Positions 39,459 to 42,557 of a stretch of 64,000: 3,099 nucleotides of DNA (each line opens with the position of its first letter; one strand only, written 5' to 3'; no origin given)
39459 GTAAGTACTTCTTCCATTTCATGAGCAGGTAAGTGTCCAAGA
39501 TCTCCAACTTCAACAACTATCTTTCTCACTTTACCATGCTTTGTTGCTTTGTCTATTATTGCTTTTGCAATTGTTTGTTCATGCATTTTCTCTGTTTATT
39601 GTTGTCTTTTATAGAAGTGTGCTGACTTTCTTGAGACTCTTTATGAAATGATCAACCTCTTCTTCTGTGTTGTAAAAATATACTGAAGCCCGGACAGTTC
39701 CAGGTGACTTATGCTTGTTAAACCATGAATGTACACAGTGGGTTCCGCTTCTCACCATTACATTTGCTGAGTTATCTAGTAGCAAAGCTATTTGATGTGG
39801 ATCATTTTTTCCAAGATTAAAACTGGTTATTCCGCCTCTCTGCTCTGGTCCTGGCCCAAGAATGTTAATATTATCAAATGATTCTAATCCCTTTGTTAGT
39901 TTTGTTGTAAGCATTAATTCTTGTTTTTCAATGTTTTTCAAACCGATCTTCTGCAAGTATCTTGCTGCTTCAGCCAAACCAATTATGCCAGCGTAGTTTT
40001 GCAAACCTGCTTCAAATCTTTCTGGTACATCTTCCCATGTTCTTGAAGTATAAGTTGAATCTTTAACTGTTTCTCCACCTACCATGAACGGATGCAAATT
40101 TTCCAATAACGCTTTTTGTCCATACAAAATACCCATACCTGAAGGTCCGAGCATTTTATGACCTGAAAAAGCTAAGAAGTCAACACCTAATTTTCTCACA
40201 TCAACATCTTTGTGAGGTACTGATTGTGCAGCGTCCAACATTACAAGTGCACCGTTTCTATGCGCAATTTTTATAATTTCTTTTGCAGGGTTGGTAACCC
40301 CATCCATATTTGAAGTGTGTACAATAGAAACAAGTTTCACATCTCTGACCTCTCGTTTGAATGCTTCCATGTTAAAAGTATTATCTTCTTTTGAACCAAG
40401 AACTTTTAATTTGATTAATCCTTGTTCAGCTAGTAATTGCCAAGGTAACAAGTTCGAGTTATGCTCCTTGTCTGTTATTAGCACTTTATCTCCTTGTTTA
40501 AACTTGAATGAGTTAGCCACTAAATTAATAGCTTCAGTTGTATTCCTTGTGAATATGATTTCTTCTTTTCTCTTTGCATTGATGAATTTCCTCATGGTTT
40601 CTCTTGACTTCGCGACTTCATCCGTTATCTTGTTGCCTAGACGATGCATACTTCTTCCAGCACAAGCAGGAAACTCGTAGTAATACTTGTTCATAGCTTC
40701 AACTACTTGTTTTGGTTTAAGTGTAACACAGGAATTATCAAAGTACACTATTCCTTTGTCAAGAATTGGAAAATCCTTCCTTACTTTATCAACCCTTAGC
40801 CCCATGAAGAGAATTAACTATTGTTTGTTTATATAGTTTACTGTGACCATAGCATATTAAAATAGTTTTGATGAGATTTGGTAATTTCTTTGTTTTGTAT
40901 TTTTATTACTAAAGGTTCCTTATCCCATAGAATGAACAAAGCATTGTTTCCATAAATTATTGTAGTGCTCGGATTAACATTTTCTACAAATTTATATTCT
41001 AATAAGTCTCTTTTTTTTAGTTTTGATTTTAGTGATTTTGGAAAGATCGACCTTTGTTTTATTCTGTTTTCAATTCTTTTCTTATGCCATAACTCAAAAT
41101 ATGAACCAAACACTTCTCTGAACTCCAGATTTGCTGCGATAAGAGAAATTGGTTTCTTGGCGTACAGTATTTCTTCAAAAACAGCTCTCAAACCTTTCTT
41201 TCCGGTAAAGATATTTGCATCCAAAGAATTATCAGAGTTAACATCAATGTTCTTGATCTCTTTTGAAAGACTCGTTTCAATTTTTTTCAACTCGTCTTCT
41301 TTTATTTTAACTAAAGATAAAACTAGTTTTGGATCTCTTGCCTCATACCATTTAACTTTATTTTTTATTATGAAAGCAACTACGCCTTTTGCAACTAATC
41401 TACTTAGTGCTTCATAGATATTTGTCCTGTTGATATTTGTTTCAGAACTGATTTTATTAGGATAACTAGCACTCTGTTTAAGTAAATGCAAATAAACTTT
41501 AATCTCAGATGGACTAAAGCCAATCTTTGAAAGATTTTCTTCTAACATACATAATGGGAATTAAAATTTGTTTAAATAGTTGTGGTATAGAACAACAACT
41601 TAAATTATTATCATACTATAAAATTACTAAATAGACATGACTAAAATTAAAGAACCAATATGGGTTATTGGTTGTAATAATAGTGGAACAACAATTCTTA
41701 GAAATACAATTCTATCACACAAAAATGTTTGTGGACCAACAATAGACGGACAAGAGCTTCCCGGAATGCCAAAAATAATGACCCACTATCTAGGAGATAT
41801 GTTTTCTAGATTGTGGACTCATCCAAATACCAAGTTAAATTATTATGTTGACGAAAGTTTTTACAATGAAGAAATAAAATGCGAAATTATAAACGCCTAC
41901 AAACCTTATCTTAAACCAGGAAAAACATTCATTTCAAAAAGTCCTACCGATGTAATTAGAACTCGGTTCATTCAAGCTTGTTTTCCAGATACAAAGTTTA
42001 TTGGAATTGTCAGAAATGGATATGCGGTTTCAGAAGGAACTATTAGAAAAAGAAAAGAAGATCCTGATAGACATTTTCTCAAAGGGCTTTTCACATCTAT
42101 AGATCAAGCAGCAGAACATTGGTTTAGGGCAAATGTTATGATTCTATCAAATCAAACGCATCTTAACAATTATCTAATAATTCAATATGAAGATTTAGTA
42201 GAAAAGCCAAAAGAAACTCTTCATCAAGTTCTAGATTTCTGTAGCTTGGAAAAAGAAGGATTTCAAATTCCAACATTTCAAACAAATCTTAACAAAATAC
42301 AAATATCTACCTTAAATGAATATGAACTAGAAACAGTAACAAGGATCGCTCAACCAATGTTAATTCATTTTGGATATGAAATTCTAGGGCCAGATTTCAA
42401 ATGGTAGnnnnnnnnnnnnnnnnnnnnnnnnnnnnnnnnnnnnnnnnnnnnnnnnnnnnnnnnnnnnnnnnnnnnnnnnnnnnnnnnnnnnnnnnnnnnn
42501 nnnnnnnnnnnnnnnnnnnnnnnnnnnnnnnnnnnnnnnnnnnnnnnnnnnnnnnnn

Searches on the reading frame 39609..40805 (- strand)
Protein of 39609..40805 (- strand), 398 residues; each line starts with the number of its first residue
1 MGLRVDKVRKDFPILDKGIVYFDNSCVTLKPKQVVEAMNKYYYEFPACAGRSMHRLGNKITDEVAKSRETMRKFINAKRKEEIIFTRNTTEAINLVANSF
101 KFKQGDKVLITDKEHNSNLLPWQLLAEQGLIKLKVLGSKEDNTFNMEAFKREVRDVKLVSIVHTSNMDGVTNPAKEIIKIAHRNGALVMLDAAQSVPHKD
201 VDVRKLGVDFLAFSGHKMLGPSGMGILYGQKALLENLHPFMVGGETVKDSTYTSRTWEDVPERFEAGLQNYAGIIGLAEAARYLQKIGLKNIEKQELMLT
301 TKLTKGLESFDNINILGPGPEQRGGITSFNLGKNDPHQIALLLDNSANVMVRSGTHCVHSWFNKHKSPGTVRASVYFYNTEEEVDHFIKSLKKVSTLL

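Call 66: search_protein_families(library=pfam, proteins=[window:39609-40805:-], max_evalue=0.0001)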
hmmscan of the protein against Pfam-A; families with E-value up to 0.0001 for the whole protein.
window:39609-40805:- (398 aa): 2 families
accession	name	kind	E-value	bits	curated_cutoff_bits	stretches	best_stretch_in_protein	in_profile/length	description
PF00266.25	Aminotran_5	-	7.6e-124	413.9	21.5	1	20-387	1-371/371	Aminotransferase class-V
PF00155.27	Aminotran_1_2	-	3.5e-08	33.5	19.7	1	30-239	18-243/361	Aminotransferase class I and II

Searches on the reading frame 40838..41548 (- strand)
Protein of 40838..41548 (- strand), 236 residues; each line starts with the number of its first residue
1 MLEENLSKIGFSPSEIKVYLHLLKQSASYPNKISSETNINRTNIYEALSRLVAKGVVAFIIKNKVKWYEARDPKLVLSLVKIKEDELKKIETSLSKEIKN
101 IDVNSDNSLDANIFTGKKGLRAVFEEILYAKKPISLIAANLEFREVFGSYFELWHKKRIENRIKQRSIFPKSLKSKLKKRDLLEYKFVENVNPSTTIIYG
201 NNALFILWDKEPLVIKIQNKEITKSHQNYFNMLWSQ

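Call 66: search_protein_families(library=pfam, proteins=[window:40838-41548:-], max_evalue=0.0001)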
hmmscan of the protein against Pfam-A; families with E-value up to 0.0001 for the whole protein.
window:40838-41548:- (236 aa): 1 family
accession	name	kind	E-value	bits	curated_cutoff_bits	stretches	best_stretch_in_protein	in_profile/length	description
PF01978.25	TrmB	-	1.6e-15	57.1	25.6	1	6-73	1-67/68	Sugar-specific transcriptional regulator TrmB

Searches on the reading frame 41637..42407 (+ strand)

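Call 66: search_protein_families(library=pfam, proteins=[window:41637-42407:+], max_evalue=0.0001)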
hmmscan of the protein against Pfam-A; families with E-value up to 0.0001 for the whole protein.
window:41637-42407:+ (256 aa): 2 families
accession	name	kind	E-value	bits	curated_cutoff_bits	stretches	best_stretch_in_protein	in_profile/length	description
PF13469.12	Sulfotransfer_3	-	3.6e-22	80.1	27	1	7-205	1-213/216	Sulfotransferase family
PF00685.33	Sulfotransfer_1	-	2.1e-07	31.1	22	1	6-223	2-202/255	Sulfotransferase domain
